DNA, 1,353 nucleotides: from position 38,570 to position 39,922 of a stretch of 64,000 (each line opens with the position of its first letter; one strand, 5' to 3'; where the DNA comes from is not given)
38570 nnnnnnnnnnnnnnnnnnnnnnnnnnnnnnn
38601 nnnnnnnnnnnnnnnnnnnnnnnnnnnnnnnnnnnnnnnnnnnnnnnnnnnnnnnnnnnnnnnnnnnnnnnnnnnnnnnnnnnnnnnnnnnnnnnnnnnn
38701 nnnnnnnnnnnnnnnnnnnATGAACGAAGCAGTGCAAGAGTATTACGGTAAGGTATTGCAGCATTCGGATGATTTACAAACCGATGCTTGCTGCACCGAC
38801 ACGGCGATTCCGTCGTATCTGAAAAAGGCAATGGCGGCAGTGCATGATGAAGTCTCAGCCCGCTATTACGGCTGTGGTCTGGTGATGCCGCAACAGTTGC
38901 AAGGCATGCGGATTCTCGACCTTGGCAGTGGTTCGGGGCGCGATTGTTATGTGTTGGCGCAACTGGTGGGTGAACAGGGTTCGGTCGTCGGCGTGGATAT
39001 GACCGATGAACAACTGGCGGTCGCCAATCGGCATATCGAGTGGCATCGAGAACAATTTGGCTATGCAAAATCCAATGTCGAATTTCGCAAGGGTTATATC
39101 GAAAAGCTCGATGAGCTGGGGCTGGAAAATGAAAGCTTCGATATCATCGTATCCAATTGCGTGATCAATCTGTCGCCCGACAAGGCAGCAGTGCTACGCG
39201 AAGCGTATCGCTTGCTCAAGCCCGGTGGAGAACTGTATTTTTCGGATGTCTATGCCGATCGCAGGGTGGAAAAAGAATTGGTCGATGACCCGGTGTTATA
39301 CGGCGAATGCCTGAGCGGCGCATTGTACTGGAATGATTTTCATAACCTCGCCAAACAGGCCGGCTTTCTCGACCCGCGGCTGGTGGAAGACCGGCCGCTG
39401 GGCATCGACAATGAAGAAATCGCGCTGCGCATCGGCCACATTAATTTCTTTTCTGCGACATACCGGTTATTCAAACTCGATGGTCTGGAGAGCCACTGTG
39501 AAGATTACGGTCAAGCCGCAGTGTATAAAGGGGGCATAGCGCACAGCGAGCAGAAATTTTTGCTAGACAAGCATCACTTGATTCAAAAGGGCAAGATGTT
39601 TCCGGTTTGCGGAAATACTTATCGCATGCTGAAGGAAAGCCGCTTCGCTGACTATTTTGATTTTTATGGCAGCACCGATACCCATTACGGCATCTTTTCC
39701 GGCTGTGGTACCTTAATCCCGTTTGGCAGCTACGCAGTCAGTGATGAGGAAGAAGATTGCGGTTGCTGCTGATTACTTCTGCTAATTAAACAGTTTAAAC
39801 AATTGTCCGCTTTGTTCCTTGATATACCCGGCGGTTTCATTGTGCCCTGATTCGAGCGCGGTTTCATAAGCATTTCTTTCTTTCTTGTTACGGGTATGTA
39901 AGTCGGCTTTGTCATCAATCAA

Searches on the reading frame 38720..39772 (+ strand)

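Call 12: search_protein_families(library=pfam, proteins=[window:38720-39772:+], max_evalue=0.001)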
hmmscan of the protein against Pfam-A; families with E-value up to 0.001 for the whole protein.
window:38720-39772:+ (350 aa): 10 families
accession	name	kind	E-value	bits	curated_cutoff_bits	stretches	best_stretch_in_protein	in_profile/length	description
PF13847.12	Methyltransf_31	-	1e-37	129.5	27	1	61-215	3-145/145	Methyltransferase domain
PF08241.18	Methyltransf_11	-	4e-19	69.5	21.2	1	66-174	1-95/95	Methyltransferase domain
PF13649.12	Methyltransf_25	-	9.7e-19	68.3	27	1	65-170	1-97/97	Methyltransferase domain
PF01209.24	Ubie_methyltran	-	1.8e-14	54.1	20.1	1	59-174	45-151/233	ubiE/COQ5 methyltransferase family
PF08242.18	Methyltransf_12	-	2.6e-14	54.2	30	1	66-172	1-98/98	Methyltransferase domain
PF13489.12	Methyltransf_23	-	2.9e-14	53.6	27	1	57-215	18-158/164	Methyltransferase domain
PF01135.25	PCMT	-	3e-08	34.1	20.3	1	61-123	73-129/210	Protein-L-isoaspartate(D-aspartate) O-methyltransferase (PCMT)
PF01728.25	FtsJ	-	2.2e-05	24.9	24.1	1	61-157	21-109/181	FtsJ-like methyltransferase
PF20922.3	Anamorsin_N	-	0.0001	22.5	27.1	1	127-181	39-94/163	Anamorsin, N-terminal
PF05148.21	Methyltransf_8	-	0.00074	19.9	27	0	132-178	115-160/219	Hypothetical methyltransferase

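Call 50: search_protein_families(library=ncbifam, proteins=[window:38720-39772:+], max_evalue=0.001)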
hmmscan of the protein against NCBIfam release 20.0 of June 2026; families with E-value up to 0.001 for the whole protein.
window:38720-39772:+ (350 aa): 39 families (the best 25 are shown)
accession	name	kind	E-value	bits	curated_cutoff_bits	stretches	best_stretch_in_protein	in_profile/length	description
NF008823.0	PRK11873.1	subfamily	3.4e-55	187.4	263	1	2-236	8-243/272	arsenite methyltransferase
NF040538.1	methyl_ArsM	equivalog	2e-41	142.4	500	2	2-130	2-128/356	arsinothricin biosynthesis methyltransferase ArsM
NF041536.1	ArsM_DUF2284_UU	exception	2.1e-33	115.4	575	1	30-224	43-230/459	arsenite methyltransferase/DUF2284 domain selenoprotein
NF041537.1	ArsM_AhpD_UU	exception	7.4e-33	113.8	510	1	33-224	46-230/345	arsenite methyltransferase/AhpD domain selenoprotein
NF038099.1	AsSugarArsM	exception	2.5e-29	102.5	400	1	4-311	5-305/321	arsenosugar biosynthesis arsenite methyltransferase ArsM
NF047649.1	MTase_UXPK_star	exception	1.5e-26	93.1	460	1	38-217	52-224/283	methyltransferase/UXPK-star double selenoprotein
NF045667.1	MTase_DVU1556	equivalog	4.8e-22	78.5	155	1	61-224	22-167/213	DVU_1556 family methyltransferase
NF040539.1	AST_met_ArsM_2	exception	6.3e-16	59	240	1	61-220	56-209/262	putative arsinothricin biosynthesis methyltransferase ArsM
TIGR01983.1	UbiG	equivalog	2.9e-14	52.9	102.95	1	49-177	45-154/228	bifunctional 2-polyprenyl-6-hydroxyphenol methylase/3-demethylubiquinol 3-O-methyltransferase UbiG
NF043040.1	corrin_prot_MT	hypoth_equivalog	3.5e-14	52.8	180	1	61-182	41-155/216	corrinoid protein-associated methyltransferase CpaM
TIGR02072.1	BioC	equivalog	1.7e-13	51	184.95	1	60-179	33-137/244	malonyl-ACP O-methyltransferase BioC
NF001244.0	PRK00216.1-5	equivalog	6.1e-13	48.6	216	1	59-177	46-156/236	bifunctional demethylmenaquinone methyltransferase/2-methoxy-6-polyprenyl-1,4-benzoquinol methylase UbiE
NF001243.0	PRK00216.1-4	equivalog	4.5e-11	42.5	235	1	61-172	47-149/237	demethylmenaquinone methyltransferase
TIGR02752.1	MenG_heptapren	equivalog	6.2e-11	42.3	419.85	1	61-172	45-147/231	demethylmenaquinone methyltransferase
TIGR01934.1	MenG_MenH_UbiE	subfamily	3e-10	39.8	158.35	1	60-177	38-144/223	ubiquinone/menaquinone biosynthesis methyltransferase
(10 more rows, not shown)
